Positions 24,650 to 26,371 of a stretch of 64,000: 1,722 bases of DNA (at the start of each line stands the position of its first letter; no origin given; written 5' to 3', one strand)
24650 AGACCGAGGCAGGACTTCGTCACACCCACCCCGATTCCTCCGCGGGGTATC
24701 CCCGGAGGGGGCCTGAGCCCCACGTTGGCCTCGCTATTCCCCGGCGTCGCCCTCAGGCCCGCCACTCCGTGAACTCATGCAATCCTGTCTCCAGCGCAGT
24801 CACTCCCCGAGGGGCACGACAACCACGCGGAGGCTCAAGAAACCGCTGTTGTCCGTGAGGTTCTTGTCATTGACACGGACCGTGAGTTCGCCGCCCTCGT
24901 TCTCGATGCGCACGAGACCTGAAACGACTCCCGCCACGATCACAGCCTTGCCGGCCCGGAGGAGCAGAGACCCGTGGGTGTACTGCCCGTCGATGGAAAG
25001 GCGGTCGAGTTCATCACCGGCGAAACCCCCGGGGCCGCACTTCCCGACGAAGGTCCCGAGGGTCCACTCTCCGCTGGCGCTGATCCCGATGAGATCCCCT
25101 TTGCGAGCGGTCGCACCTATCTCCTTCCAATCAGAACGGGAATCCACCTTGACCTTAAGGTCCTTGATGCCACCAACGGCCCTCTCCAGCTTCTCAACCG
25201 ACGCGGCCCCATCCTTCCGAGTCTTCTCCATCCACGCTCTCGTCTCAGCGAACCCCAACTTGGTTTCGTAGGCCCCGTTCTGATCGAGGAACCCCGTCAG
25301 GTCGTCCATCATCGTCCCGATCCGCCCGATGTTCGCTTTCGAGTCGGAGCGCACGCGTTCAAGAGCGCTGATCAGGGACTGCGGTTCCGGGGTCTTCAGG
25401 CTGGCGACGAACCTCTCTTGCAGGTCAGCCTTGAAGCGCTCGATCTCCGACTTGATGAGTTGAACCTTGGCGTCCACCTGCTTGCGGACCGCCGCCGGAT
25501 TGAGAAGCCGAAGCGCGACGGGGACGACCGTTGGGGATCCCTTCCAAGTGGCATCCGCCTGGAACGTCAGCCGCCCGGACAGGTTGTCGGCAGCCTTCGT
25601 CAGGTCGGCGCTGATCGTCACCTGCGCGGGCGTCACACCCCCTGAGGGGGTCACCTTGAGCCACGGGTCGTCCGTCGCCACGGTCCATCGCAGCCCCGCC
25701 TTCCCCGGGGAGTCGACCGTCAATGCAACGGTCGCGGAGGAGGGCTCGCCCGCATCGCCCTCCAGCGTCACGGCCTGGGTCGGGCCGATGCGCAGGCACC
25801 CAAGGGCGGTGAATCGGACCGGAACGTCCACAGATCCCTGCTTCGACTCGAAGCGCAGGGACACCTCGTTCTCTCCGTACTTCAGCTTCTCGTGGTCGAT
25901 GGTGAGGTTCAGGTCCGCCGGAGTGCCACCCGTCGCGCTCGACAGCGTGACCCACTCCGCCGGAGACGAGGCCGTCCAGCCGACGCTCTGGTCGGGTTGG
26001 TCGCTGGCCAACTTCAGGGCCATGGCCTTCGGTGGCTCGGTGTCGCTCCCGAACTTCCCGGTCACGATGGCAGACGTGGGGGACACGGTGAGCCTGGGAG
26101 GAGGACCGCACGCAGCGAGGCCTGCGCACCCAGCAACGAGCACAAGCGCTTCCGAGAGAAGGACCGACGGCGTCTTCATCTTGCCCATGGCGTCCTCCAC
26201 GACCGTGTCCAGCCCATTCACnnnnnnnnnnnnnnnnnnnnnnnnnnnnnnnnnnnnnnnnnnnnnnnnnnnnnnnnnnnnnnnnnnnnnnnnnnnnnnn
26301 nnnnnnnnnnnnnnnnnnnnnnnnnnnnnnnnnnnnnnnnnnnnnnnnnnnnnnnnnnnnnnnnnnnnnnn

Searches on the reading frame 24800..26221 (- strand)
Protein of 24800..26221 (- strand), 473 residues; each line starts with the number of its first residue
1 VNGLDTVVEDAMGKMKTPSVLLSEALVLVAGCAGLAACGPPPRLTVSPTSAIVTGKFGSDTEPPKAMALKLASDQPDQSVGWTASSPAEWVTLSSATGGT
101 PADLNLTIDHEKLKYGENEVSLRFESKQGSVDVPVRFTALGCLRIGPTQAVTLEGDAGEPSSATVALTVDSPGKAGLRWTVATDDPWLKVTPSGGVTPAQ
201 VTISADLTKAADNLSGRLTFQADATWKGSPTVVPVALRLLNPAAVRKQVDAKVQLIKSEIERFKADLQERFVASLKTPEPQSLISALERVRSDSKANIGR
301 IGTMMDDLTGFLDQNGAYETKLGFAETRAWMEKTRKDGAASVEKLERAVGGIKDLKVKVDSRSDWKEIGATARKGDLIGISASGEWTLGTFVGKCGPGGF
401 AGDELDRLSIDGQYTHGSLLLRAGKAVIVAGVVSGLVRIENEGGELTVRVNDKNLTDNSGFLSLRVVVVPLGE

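Call 8: search_protein_families(library=pfam, proteins=[window:24800-26221:-], max_evalue=0.01)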
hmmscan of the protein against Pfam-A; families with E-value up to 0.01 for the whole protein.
window:24800-26221:- (473 aa): 2 families
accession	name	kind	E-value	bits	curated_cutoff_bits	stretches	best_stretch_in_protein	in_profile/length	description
PF19190.6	BACON_2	-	3.9e-12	46.4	25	2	154-232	10-86/94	Viral BACON domain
PF13004.13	BACON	-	8.3e-05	22.9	25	1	179-223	3-48/61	Putative binding domain, N-terminal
